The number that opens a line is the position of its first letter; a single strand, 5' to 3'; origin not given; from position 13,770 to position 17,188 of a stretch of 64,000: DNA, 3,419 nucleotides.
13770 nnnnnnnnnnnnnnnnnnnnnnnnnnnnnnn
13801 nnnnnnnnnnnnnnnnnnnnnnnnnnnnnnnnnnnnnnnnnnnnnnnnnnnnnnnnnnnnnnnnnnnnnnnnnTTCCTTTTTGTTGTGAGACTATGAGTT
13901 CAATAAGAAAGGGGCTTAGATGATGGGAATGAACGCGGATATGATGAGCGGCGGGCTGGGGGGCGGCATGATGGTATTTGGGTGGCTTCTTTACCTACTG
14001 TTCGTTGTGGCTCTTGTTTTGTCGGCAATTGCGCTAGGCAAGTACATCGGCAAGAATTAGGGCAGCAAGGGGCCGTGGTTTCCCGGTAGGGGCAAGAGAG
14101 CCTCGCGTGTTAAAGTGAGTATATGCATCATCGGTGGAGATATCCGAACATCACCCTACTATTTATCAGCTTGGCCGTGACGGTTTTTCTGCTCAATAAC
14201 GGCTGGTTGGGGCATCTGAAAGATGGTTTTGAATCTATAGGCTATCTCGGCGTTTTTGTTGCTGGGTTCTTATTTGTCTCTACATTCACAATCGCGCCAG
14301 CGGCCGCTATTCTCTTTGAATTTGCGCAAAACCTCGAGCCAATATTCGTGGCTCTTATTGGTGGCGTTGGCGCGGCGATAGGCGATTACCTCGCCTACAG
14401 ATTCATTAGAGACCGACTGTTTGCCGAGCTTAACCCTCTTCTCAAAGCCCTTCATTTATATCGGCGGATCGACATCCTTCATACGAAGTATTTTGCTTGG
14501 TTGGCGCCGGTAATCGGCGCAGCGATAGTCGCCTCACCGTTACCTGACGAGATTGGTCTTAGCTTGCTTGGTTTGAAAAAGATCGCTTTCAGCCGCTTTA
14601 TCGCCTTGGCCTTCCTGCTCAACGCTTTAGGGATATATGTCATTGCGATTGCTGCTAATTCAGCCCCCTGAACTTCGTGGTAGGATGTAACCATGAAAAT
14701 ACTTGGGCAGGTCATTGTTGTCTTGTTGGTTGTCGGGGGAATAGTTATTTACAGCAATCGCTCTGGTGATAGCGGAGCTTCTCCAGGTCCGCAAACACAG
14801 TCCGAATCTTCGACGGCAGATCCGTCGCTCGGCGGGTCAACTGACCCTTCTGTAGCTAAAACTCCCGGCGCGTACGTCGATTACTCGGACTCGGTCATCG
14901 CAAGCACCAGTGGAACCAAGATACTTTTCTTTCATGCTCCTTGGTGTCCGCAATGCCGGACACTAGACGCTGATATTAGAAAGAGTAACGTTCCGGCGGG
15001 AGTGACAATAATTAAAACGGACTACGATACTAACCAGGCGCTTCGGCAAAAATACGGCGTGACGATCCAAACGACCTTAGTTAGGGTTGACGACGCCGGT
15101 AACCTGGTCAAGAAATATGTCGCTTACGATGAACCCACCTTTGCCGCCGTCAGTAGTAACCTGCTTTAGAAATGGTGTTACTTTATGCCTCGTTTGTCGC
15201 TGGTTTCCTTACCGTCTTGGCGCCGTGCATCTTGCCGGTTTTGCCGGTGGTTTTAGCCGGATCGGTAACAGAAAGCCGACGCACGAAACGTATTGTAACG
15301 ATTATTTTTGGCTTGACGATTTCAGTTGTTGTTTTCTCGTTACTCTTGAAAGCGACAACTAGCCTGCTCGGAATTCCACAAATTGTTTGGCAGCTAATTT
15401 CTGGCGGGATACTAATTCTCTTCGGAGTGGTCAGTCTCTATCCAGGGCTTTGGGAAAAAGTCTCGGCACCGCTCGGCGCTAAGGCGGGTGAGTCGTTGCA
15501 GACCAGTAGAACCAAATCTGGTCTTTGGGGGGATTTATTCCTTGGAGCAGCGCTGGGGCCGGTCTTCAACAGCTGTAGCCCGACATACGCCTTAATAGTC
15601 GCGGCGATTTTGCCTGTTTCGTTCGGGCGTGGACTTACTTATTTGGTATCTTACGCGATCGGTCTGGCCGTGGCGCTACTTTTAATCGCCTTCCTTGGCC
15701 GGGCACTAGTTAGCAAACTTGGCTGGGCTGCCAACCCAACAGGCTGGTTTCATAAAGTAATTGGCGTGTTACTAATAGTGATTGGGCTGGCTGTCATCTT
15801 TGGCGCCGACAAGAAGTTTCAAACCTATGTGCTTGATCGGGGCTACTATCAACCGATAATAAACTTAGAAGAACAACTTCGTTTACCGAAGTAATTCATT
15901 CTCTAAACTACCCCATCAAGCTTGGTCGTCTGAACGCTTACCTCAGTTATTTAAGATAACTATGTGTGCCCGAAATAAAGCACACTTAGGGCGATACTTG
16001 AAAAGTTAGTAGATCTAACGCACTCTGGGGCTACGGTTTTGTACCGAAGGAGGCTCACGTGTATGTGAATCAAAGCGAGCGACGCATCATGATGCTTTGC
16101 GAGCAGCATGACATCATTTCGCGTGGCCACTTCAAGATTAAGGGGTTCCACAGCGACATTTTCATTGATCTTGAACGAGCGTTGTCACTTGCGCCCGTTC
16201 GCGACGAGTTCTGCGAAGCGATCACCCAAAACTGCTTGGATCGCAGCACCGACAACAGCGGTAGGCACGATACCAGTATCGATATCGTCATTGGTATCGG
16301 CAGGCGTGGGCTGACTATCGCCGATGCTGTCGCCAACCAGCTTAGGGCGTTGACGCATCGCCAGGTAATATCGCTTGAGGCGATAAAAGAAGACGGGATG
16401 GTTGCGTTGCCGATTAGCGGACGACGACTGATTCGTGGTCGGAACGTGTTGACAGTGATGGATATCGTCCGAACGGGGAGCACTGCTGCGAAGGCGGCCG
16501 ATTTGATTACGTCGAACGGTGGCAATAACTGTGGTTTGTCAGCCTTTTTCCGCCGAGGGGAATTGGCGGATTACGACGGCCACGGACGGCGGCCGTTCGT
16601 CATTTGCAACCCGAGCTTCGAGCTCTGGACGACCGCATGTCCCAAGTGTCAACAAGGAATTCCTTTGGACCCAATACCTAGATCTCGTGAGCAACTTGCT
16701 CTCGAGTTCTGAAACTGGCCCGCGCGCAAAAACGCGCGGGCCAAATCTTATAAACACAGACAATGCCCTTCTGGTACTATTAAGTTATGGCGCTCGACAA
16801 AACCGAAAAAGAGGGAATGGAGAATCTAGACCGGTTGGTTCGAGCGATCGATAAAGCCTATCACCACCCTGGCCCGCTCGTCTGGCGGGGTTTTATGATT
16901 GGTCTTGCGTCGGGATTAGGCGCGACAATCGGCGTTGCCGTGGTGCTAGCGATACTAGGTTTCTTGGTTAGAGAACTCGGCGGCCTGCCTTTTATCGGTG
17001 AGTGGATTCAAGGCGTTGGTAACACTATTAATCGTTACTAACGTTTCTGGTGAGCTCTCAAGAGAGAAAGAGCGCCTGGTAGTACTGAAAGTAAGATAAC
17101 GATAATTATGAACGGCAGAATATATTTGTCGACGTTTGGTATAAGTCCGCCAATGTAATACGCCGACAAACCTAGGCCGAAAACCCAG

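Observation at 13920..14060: Unannotated 46-aa Met/Gly-rich membrane peptide divergent from csoR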

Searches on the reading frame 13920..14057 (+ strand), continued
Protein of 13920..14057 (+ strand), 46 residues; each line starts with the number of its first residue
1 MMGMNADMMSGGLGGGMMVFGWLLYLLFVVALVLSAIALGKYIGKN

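Call 38: search_protein_families(library=pfam, proteins=[L019:2262-5888:+, L036:3918-5960:+, L072:3936-5969:+, L055:312-2486:-, L027:3772-5961:+, L035:2966-3217:+, L096:1770-3866:+, L024:3163-5892:+, L093:1002-1370:+], max_evalue=0.001)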
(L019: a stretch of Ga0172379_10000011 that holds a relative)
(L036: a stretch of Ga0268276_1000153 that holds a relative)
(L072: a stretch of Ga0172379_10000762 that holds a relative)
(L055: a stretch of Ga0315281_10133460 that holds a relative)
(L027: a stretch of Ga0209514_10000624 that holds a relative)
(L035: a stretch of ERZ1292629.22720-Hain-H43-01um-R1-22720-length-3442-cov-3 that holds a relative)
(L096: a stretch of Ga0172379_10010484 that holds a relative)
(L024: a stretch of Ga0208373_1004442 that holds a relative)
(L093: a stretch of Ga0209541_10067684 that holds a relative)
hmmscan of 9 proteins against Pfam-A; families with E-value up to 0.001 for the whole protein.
L019:2262-5888:+ (1209 aa): 4 families
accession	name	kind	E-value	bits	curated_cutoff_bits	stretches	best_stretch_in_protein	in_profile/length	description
PF00122.25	E1-E2_ATPase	-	2.1e-63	213.5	28.1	1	431-611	2-181/181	E1-E2 ATPase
PF00702.32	Hydrolase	-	2.2e-38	133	26.4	1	628-845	2-191/191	haloacid dehalogenase-like hydrolase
PF00403.32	HMA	-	1.1e-28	99.9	24.8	2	206-262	6-62/62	Heavy-metal-associated domain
PF08282.18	Hydrolase_3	-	5.1e-06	26.8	20.9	0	819-871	197-249/255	haloacid dehalogenase-like hydrolase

L036:3918-5960:+ (681 aa): 4 families
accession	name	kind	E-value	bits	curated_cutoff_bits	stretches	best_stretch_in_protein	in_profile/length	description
PF00122.25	E1-E2_ATPase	-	2.9e-53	180.5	28.1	1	173-352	1-180/181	E1-E2 ATPase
PF00702.32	Hydrolase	-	4.7e-36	125.4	26.4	1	369-583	1-191/191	haloacid dehalogenase-like hydrolase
PF08282.18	Hydrolase_3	-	3e-08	34.2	20.9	1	556-613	196-252/255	haloacid dehalogenase-like hydrolase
PF12710.13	HAD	-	4.3e-07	31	27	1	484-579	64-188/189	haloacid dehalogenase-like hydrolase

L072:3936-5969:+ (678 aa): 3 families
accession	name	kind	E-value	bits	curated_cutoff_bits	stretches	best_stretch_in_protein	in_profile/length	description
PF00122.25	E1-E2_ATPase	-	1.8e-53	181.2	28.1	1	170-348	2-180/181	E1-E2 ATPase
PF00702.32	Hydrolase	-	2.4e-33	116.6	26.4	1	365-580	1-191/191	haloacid dehalogenase-like hydrolase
PF08282.18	Hydrolase_3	-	2.9e-06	27.7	20.9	0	555-604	198-247/255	haloacid dehalogenase-like hydrolase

L055:312-2486:- (724 aa): 4 families
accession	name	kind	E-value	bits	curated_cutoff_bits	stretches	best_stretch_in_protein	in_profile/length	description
PF00122.25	E1-E2_ATPase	-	5.8e-61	205.6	28.1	1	217-395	2-180/181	E1-E2 ATPase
PF00702.32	Hydrolase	-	1.8e-34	120.2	26.4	1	412-633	1-191/191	haloacid dehalogenase-like hydrolase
PF00403.32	HMA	-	2.2e-16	60.4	24.8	1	6-65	2-61/62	Heavy-metal-associated domain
PF08282.18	Hydrolase_3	-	6.3e-09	36.4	20.9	1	607-665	197-255/255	haloacid dehalogenase-like hydrolase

L027:3772-5961:+ (730 aa): 4 families
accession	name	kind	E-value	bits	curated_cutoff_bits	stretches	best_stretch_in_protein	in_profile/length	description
PF00122.25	E1-E2_ATPase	-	2e-54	184.3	28.1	1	212-392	2-181/181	E1-E2 ATPase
PF00702.32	Hydrolase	-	5.2e-34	118.7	26.4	1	409-625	2-191/191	haloacid dehalogenase-like hydrolase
PF19335.5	HMBD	-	9.7e-14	51.5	23.6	1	16-42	2-28/28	Heavy metal binding domain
PF08282.18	Hydrolase_3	-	0.00077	19.7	20.9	0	598-645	196-243/255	haloacid dehalogenase-like hydrolase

L035:2966-3217:+ (84 aa): 1 family
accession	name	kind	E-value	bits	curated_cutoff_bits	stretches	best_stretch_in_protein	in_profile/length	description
PF18926.5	DUF5676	-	3.9e-07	31.3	27.6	1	10-81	8-81/82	2TM family of unknown function (DUF5676)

L096:1770-3866:+ (699 aa): 4 families
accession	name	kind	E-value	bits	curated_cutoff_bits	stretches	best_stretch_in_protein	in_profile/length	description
PF00122.25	E1-E2_ATPase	-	3.5e-53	180.3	28.1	1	191-370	1-180/181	E1-E2 ATPase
PF00702.32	Hydrolase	-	1.2e-36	127.4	26.4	1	387-601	1-191/191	haloacid dehalogenase-like hydrolase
PF12710.13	HAD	-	1e-07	33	27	1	506-597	68-188/189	haloacid dehalogenase-like hydrolase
PF08282.18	Hydrolase_3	-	1.3e-05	25.5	20.9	1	574-626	196-248/255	haloacid dehalogenase-like hydrolase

L024:3163-5892:+ (910 aa): 5 families
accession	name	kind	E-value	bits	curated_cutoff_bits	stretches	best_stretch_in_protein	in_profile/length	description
PF00122.25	E1-E2_ATPase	-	1.1e-61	208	28.1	1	342-520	2-179/181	E1-E2 ATPase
PF00702.32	Hydrolase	-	8.7e-40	137.6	26.4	1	538-777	1-191/191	haloacid dehalogenase-like hydrolase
PF00403.32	HMA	-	1.5e-26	93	24.8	2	115-174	3-62/62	Heavy-metal-associated domain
PF19991.5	HMA_2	-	6.3e-06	26.7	30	0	125-183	32-90/154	Heavy metal associated domain 2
PF08282.18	Hydrolase_3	-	0.00015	22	20.9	0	751-795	193-241/255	haloacid dehalogenase-like hydrolase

L093:1002-1370:+ (123 aa): 2 families
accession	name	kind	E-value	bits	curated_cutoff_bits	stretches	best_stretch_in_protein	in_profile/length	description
PF13473.12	Cupredoxin_1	-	2.2e-12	47.3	27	1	36-122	16-104/104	Cupredoxin-like domain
PF00127.26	Copper-bind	-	6.6e-11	42.9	21.2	1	51-123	10-99/99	Copper binding proteins, plastocyanin/azurin family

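Call 49: predict_structure(alignment_id=A3)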
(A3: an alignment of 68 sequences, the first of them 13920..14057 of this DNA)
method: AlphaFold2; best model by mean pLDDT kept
length: 46 residues; sequences in the alignment: 68
mean_pLDDT: 84.0   pTM: 0.51
mean pLDDT of the five models: 84.0, 81.9, 81.6, 79.3, 78.7
residues with pLDDT >= 90: 25; 70-90: 7; 50-70: 14; < 50: 0
segments of 3 or more residues with pLDDT < 50: none
pLDDT, mean of each block of 10 residues (from residue 1): 62 79 98 98 84
secondary structure, 60 per line:
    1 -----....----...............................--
elements in order: H6-9 H14-44

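Call 55: search_protein_families(library=pfam, proteins=[L031:4838-5788:+, L022:5431-5838:+, L030:5249-5953:+, L027:2740-3588:+, L058:4134-4880:+, L086:5572-5946:+, L043:4786-5487:+, L050:6139-6810:+, L084:5215-5826:+, L028:5164-5868:+], max_evalue=0.01)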
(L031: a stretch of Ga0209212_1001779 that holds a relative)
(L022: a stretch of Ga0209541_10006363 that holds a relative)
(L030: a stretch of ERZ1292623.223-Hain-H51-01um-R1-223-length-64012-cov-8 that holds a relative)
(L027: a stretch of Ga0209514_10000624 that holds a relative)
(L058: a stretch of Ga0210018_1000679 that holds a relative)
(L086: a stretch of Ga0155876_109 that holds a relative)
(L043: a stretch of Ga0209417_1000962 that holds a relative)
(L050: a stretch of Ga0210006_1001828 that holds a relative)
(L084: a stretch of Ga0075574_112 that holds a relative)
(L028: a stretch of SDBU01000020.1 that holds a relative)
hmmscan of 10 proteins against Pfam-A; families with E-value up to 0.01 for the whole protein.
L031:4838-5788:+ (317 aa): 1 family
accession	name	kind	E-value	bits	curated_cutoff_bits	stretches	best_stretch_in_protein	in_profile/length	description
PF01699.29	Na_Ca_ex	-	2.1e-66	223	24.9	2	5-152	3-150/151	Sodium/calcium exchanger protein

L022:5431-5838:+ (136 aa): 1 family
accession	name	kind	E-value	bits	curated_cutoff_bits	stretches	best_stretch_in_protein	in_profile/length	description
PF00164.32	Ribosom_S12_S23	-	3.8e-36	123.6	22.3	1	39-135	10-108/110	Ribosomal protein S12/S23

L030:5249-5953:+ (235 aa): 0 families

L027:2740-3588:+ (283 aa): 4 families
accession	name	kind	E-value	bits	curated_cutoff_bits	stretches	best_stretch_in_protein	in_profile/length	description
PF04471.18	Mrr_cat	-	6.8e-06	26.6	21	1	90-197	5-97/115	Restriction endonuclease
PF03477.21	ATP-cone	-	1.5e-05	25.9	25.8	1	9-80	2-81/88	ATP cone domain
PF22357.2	AF1548-like_C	-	0.00015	22.2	23.9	1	226-277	2-53/56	AF1548-like, C-terminal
PF03008.20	DUF234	-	0.0038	18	22.5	0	120-144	66-92/100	Archaea bacterial proteins of unknown function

L058:4134-4880:+ (249 aa): 4 families
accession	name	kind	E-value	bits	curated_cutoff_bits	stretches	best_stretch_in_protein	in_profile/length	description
PF13561.12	adh_short_C2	-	4.8e-72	242.8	27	1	12-246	1-235/236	Enoyl-(Acyl carrier protein) reductase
PF00106.31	adh_short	-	1.3e-65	221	26.6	1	6-198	1-193/195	short chain dehydrogenase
PF08659.16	KR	-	3.5e-13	50.3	22.6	1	8-158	3-153/180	KR domain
PF23441.1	SDR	-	1.8e-05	24.7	27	1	117-245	126-254/258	SDR-like rossmann domain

L086:5572-5946:+ (125 aa): 1 family
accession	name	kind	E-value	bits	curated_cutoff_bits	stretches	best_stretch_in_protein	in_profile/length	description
PF18926.5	DUF5676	-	0.004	18.5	27.6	1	49-123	5-82/82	2TM family of unknown function (DUF5676)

L043:4786-5487:+ (234 aa): 1 family
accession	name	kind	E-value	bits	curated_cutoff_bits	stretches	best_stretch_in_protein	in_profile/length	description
PF23477.1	zf_Tbcl_2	-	5e-29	100.1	27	2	28-62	2-36/37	Probable treble clef zinc finger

L050:6139-6810:+ (224 aa): 1 family
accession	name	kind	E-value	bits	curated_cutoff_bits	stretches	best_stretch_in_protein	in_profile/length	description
PF01027.25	Bax1-I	-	1.1e-44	153.1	34.1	1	19-219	3-207/207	Inhibitor of apoptosis-promoting Bax1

L084:5215-5826:+ (204 aa): 11 families
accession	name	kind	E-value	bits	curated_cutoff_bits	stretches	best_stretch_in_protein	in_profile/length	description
PF07931.18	CPT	-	1.4e-33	116.6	22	1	50-203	2-169/172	Chloramphenicol phosphotransferase-like protein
PF13671.12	AAA_33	-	6.7e-08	33.4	27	1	52-165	2-121/143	AAA domain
PF13173.12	AAA_14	-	3.2e-07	30.8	27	1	49-141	2-88/129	AAA domain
PF13238.12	AAA_18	-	3.1e-06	28.1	29.4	1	52-164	1-113/128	AAA domain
PF06414.18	Zeta_toxin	-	4.9e-06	26.6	22.3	1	45-140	12-119/199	Zeta toxin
PF00931.28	NB-ARC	-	0.00011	22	23.5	1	48-117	17-89/248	NB-ARC domain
PF20720.3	nSTAND3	-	0.0018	18.4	27.2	0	47-73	15-41/155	Novel STAND NTPase 3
PF01583.26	APS_kinase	-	0.002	18.6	21.1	1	50-159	3-118/152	Adenylylsulphate kinase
PF13191.12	AAA_16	-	0.0052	17.7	32.6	1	50-82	25-52/167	AAA ATPase domain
PF01637.24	ATPase_2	-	0.0057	16.9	33.2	1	43-126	14-103/225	ATPase domain predominantly from Archaea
PF13207.12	AAA_17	-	0.0097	16.6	27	0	56-165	2-125/136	AAA domain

L028:5164-5868:+ (235 aa): 3 families
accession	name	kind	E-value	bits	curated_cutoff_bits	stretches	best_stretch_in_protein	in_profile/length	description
PF00175.26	NAD_binding_1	-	1.5e-19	71.1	22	1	111-213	1-107/109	Oxidoreductase NAD-binding domain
PF08030.17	NAD_binding_6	-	1.5e-07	32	22.2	1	106-174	1-79/156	Ferric reductase NAD binding domain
PF00970.30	FAD_binding_6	-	0.00028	21.6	21.1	1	3-92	2-90/99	Oxidoreductase FAD-binding domain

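Call 56: search_solved_structures(query=A3, max_evalue=10)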
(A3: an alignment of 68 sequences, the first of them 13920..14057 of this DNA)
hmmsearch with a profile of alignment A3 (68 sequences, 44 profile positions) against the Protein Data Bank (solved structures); distinct sequences matched with E-value up to 10: 3.
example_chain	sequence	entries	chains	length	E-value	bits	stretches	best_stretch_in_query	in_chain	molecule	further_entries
9e0j_Q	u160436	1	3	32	1.2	12.2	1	15-42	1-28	Photosystem I reaction center subunit VIII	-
7qru_F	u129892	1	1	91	4.9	10.3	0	10-43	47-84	Na(+)/H(+) antiporter subunit F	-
7udy_A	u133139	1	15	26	7.5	9.7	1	20-37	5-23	Designed channel QLLL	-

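Call 64: search_protein_families(library=pfam, proteins=[L080:375-2885:+, L051:3965-5935:+, L051:3345-4016:+, L012:5222-5548:+, L014:5270-5653:+, L017:2023-3180:+, L066:6136-6789:-, L018:110-892:+], max_evalue=0.01)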
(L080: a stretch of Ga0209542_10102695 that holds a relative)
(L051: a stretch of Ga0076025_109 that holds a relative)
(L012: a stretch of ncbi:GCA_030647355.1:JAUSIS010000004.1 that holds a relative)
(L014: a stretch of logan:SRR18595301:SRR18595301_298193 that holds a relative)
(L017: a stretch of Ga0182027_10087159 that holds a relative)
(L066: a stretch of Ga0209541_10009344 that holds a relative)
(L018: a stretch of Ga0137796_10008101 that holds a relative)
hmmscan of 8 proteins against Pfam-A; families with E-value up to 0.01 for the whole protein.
L080:375-2885:+ (837 aa): 8 families
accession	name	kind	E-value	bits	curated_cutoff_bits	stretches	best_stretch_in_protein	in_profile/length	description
PF00122.25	E1-E2_ATPase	-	5.5e-52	176.4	28.1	1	123-312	5-181/181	E1-E2 ATPase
PF00689.26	Cation_ATPase_C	-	2.7e-43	148.2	27.3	1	656-825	1-175/175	Cation transporting ATPase, C-terminus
PF00702.32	Hydrolase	-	6.1e-21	76.1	26.4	1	329-585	2-190/191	haloacid dehalogenase-like hydrolase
PF00690.31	Cation_ATPase_N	-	1.6e-17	63.3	20.4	1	7-70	4-69/69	Cation transporter/ATPase, N-terminus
PF13246.12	Cation_ATPase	-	1.1e-07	32.2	21.7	1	376-432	19-86/91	Cation transport ATPase (P-type)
PF12710.13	HAD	-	0.0016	19.3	27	1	481-582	86-188/189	haloacid dehalogenase-like hydrolase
PF08282.18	Hydrolase_3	-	0.0016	18.6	20.9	0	569-611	206-247/255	haloacid dehalogenase-like hydrolase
PF07332.16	Phage_holin_3_6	-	0.0026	18.2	28.4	1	233-317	17-102/116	Putative Actinobacterial Holin-X, holin superfamily III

L051:3965-5935:+ (657 aa): 6 families
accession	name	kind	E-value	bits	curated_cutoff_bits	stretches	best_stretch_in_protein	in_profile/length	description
PF00689.26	Cation_ATPase_C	-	9.3e-45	153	27.3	1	477-648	1-174/175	Cation transporting ATPase, C-terminus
PF00702.32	Hydrolase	-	4.2e-22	79.9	26.4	1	89-408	3-191/191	haloacid dehalogenase-like hydrolase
PF13246.12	Cation_ATPase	-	6.3e-17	61.8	21.7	1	144-231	2-89/91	Cation transport ATPase (P-type)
PF00122.25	E1-E2_ATPase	-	9.1e-09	35.5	28.1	1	1-70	111-180/181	E1-E2 ATPase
PF08282.18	Hydrolase_3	-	3.4e-08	34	20.9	1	380-440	195-255/255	haloacid dehalogenase-like hydrolase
PF12710.13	HAD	-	8e-06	26.8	27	1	303-405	89-189/189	haloacid dehalogenase-like hydrolase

L051:3345-4016:+ (224 aa): 2 families
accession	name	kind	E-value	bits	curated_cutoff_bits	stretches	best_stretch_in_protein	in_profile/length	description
PF00122.25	E1-E2_ATPase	-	1.8e-22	80.2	28.1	1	123-185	2-63/181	E1-E2 ATPase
PF00690.31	Cation_ATPase_N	-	1.8e-16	59.9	20.4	1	18-83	3-69/69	Cation transporter/ATPase, N-terminus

L012:5222-5548:+ (109 aa): 0 families

L014:5270-5653:+ (128 aa): 1 family
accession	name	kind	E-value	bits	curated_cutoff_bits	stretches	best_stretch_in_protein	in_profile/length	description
PF03965.22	Penicillinase_R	-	5.2e-22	78.8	22.6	1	9-106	1-97/115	Penicillinase repressor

L017:2023-3180:+ (386 aa): 2 families
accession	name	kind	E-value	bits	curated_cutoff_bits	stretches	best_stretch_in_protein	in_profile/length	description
PF08450.18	SGL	-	0.0064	16.5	26.3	0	118-281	68-217/246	SMP-30/Gluconolactonase/LRE-like region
PF01436.27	NHL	-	0.0081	16.6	20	0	186-198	2-14/28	NHL repeat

L066:6136-6789:- (217 aa): 1 family
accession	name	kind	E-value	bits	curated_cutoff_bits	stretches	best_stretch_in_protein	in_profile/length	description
PF00565.23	SNase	-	3.8e-13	50.3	21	1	53-148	1-106/107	Staphylococcal nuclease homologue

L018:110-892:+ (261 aa): 2 families
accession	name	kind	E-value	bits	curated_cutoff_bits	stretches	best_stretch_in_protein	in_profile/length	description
PF01790.23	LGT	-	1.4e-40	139.6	24.9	1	11-248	5-237/240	Prolipoprotein diacylglyceryl transferase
PF19857.4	DUF6332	-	0.0096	16.9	25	0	45-99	6-60/85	Family of unknown function (DUF6332)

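Call 65: search_protein_families(library=ncbifam, proteins=[L035:2966-3217:+], max_evalue=0.001)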
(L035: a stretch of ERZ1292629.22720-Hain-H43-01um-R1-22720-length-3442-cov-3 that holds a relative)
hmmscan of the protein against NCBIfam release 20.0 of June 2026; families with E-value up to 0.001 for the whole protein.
L035:2966-3217:+ (84 aa): 0 families

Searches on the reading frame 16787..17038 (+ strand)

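Call 3: search_protein_families(library=pfam, proteins=[window:16787-17038:+], max_evalue=0.1)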
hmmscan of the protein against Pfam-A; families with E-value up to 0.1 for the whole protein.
window:16787-17038:+ (84 aa): 2 families
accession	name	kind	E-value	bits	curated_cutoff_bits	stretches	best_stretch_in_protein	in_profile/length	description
PF18910.5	DUF5665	-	9.4e-13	48.5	27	1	30-81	4-55/56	Domain of unknown function (DUF5665)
PF03631.20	Virul_fac_BrkB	-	0.017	15.2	33.7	1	16-75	93-155/259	Virulence factor BrkB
